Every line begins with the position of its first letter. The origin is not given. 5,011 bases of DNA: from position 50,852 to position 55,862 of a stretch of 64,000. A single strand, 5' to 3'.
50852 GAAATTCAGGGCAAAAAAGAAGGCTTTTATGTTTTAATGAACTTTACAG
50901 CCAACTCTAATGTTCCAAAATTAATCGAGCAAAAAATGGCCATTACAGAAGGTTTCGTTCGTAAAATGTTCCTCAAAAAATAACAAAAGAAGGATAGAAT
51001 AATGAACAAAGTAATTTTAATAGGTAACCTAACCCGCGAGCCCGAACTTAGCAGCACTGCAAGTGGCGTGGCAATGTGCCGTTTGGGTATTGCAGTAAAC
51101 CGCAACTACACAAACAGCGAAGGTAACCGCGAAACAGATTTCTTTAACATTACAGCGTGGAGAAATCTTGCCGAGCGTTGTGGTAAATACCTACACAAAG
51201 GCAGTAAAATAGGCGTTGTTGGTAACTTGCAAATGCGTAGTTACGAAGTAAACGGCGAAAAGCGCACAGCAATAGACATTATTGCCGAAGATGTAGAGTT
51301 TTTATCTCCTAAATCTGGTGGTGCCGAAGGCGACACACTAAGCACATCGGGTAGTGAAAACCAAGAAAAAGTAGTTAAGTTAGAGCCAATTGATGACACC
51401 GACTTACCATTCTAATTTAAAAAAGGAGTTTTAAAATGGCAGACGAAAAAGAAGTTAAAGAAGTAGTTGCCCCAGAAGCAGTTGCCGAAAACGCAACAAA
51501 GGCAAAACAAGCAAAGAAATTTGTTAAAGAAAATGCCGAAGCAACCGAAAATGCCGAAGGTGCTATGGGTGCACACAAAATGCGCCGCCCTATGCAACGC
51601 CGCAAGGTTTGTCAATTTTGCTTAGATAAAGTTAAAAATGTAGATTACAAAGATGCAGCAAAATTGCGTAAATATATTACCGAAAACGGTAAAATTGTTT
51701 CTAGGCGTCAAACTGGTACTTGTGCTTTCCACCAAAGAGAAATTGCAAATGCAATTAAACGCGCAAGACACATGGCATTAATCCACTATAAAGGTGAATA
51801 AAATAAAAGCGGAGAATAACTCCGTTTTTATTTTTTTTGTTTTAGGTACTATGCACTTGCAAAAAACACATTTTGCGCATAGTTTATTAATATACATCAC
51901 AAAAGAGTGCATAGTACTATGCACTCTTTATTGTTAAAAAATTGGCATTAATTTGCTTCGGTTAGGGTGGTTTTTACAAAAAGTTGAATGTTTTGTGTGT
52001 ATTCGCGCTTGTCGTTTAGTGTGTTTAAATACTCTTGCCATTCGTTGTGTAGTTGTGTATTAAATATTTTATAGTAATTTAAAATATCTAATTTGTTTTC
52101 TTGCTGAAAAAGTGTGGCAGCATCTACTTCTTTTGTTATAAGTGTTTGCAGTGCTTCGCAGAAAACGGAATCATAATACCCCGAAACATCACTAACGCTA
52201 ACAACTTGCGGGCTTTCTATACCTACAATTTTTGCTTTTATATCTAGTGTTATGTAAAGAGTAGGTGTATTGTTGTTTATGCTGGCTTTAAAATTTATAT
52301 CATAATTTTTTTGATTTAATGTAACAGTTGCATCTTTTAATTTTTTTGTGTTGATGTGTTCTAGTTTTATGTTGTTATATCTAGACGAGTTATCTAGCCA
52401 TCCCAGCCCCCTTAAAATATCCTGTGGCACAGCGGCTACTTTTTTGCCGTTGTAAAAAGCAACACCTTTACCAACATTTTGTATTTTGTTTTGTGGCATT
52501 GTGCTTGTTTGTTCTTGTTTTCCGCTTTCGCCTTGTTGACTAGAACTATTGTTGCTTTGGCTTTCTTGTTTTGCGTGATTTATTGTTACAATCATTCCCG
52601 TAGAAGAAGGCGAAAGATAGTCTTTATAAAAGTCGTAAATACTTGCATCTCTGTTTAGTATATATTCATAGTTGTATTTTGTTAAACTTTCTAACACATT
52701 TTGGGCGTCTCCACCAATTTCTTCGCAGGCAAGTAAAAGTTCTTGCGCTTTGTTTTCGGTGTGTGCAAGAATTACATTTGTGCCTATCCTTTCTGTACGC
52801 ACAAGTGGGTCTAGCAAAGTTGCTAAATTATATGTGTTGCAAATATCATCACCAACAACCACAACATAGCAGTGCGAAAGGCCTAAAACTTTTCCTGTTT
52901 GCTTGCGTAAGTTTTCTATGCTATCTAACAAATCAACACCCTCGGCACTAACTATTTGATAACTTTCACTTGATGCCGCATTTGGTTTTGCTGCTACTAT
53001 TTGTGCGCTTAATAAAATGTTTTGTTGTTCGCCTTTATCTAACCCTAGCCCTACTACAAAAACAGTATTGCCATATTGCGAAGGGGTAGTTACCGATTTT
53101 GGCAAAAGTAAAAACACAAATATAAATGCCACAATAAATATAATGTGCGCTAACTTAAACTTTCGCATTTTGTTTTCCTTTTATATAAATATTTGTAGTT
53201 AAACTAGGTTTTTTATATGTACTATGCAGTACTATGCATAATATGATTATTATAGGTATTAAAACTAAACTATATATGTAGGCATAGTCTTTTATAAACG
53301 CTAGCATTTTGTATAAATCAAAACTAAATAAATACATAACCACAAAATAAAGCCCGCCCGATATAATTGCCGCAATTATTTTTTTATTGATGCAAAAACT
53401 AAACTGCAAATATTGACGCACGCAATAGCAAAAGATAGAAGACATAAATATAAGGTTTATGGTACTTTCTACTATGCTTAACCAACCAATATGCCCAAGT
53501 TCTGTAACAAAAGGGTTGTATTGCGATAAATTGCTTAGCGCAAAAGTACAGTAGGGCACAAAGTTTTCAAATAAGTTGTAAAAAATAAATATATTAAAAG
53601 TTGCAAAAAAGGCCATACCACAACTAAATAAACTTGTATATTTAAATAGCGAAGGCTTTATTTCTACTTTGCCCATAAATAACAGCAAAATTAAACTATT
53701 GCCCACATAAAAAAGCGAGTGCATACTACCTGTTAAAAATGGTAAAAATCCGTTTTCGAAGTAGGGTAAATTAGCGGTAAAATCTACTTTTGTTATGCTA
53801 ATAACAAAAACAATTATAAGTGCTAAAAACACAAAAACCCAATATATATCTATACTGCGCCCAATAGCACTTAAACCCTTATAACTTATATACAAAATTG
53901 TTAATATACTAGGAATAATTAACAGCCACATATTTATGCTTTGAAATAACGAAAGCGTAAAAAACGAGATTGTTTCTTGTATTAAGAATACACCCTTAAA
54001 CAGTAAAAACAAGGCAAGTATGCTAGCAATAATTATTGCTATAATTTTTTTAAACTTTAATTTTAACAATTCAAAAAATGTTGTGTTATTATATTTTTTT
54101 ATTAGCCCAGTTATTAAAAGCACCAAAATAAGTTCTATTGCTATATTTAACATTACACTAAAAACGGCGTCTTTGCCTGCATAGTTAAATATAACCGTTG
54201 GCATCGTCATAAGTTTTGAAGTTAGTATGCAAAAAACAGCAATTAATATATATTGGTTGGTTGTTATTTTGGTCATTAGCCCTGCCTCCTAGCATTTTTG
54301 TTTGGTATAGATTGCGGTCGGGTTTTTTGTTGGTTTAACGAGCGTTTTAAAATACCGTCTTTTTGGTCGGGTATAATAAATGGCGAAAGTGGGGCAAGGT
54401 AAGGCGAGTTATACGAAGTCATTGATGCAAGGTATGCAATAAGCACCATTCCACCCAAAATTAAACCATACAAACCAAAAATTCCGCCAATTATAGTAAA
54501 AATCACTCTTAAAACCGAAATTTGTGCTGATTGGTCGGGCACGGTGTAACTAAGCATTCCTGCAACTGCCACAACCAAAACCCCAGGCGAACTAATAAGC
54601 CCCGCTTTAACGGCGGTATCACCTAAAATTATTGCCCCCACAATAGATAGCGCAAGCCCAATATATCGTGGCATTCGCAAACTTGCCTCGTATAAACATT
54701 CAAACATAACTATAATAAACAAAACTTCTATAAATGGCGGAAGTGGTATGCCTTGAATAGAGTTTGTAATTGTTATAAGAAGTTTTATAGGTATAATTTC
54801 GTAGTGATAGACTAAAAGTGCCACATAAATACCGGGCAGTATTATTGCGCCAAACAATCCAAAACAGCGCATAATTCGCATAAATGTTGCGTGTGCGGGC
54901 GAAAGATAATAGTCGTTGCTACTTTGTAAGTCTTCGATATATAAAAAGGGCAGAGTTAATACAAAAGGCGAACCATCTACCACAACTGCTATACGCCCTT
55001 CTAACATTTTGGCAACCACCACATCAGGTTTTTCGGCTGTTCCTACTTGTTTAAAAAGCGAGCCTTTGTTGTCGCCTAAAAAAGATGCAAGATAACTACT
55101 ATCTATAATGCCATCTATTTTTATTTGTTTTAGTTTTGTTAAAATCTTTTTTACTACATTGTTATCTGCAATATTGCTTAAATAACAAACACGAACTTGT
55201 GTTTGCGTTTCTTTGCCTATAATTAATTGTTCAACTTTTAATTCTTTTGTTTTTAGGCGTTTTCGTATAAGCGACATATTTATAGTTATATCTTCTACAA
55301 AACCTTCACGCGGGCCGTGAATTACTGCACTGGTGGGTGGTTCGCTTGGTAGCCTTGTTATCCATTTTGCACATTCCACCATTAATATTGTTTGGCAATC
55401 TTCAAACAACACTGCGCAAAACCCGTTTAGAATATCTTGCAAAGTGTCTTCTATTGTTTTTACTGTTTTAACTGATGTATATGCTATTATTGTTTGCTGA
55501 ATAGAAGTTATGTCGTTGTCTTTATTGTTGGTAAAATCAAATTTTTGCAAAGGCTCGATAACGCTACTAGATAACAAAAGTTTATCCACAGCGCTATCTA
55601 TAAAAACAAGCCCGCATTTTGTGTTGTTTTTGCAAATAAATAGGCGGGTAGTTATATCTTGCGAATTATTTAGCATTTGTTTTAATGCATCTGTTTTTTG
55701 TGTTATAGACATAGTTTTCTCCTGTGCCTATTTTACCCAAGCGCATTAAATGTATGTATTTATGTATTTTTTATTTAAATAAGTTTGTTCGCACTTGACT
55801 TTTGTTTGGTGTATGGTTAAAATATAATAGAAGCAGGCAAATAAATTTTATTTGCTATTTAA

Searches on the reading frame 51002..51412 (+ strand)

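Call 62: search_protein_families(library=ncbifam, proteins=[window:51002-51412:+], max_evalue=0.00001)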
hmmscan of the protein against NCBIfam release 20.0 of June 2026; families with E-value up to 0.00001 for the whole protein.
window:51002-51412:+ (137 aa): 17 families
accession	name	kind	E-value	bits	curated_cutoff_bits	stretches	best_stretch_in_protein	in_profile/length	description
TIGR00621.2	ssb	subfamily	1.5e-31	110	53.95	1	1-122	4-127/165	single-stranded DNA-binding protein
NF005241.0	PRK06751.1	equivalog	3.4e-30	105.4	313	1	1-110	2-112/173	single-stranded DNA-binding protein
NF005579.0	PRK07274.1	equivalog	1.2e-25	89.7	169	1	1-105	2-106/131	single-stranded DNA-binding protein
NF005242.0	PRK06752.1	equivalog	2.1e-25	89.1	189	1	1-108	2-110/112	single-stranded DNA-binding protein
NF005580.0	PRK07275.1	subfamily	1.1e-24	87.5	254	1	1-114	2-116/162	single-stranded DNA-binding protein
NF006297.0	PRK08486.1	equivalog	3.6e-22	79.4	212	1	2-118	3-122/182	single-stranded DNA-binding protein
NF005851.0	PRK07772.1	subfamily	2.4e-19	70.2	194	1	4-98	7-106/191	single-stranded DNA-binding protein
NF006445.0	PRK08763.1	subfamily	7.7e-18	65.2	246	1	1-123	5-127/164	single-stranded DNA-binding protein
NF005406.0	PRK06958.1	subfamily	1.1e-16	61.9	252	1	1-121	4-128/182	single-stranded DNA-binding protein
NF005674.0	PRK07459.1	equivalog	7.2e-16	58.2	161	1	1-111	3-111/121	single-stranded DNA-binding protein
NF004357.0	PRK05733.1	subfamily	7.2e-15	55.4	241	1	1-122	5-129/172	single-stranded DNA-binding protein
NF006533.0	PRK09010.1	subfamily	4.5e-14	52.8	260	1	1-120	6-128/177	single-stranded DNA-binding protein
NF010292.0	PRK13732.1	subfamily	7.8e-13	48.7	265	1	1-96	6-104/175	single-stranded DNA-binding protein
NF004948.0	PRK06293.1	equivalog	2.6e-11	43.7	156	1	1-114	1-114/161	single-stranded DNA-binding protein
NF004972.0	PRK06341.1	equivalog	6.8e-11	42.4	254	1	1-99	5-108/166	single-stranded DNA-binding protein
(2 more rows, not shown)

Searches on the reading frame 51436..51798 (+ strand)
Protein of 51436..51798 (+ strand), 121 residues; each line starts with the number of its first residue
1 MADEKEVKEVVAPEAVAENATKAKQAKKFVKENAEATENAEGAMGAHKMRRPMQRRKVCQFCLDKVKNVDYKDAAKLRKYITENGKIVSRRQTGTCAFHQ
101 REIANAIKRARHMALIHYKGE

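Call 62: search_protein_families(library=ncbifam, proteins=[window:51436-51798:+], max_evalue=0.00001)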
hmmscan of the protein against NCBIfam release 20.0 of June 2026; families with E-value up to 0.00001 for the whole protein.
window:51436-51798:+ (121 aa): 1 family
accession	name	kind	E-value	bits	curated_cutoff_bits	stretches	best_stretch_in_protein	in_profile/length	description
TIGR00165.1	S18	equivalog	4e-27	94.2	38.75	1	54-118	3-67/70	30S ribosomal protein S18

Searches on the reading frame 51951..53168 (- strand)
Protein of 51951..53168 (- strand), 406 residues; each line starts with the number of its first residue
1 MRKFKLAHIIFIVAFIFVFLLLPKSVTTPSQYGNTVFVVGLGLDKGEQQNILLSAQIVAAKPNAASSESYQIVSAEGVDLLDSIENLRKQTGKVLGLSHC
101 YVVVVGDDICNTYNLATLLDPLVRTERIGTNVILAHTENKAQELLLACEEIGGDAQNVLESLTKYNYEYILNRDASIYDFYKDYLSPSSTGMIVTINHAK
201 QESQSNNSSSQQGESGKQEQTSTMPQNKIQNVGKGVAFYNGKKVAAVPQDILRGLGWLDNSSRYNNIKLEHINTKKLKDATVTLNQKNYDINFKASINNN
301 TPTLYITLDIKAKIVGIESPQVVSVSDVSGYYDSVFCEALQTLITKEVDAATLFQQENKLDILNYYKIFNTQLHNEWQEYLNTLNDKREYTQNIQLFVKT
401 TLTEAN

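Call 62: search_protein_families(library=ncbifam, proteins=[window:51951-53168:-], max_evalue=0.00001)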
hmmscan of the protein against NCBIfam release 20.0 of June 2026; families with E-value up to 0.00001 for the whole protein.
window:51951-53168:- (406 aa): 1 family
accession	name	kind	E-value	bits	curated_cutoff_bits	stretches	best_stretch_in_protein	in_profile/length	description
TIGR02887.1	spore_ger_x_C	subfamily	4.6e-27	95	163.25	1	37-386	29-349/371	Ger(x)C family spore germination protein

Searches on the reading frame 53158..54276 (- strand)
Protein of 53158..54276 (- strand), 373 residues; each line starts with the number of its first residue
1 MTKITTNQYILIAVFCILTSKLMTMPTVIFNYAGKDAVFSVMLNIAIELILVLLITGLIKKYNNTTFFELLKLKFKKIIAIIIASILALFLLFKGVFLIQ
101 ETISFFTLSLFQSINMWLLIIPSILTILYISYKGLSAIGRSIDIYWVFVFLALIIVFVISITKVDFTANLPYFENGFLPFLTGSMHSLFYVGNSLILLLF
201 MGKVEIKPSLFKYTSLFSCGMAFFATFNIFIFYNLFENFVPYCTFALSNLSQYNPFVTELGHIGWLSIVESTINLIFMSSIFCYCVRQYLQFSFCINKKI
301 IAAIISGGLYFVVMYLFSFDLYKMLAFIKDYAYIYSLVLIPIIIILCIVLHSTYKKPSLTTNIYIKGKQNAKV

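Call 62: search_protein_families(library=ncbifam, proteins=[window:53158-54276:-], max_evalue=0.00001)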
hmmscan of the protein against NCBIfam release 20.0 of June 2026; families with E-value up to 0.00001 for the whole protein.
window:53158-54276:- (373 aa): 1 family
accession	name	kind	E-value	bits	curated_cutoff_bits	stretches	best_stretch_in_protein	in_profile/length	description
TIGR00912.1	2A0309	subfamily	7.2e-22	78.3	139.55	1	3-351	2-352/357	endospore germination permease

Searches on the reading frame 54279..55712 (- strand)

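Call 62: search_protein_families(library=ncbifam, proteins=[window:54279-55712:-], max_evalue=0.00001)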
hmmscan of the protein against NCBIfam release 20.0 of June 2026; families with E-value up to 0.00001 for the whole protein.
window:54279-55712:- (478 aa): 1 family
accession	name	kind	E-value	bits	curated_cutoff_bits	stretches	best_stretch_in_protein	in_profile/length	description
NF052514.1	SpGerGerXA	equivalog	2.1e-86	290.5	850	1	25-476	22-477/479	spore germination protein GerXA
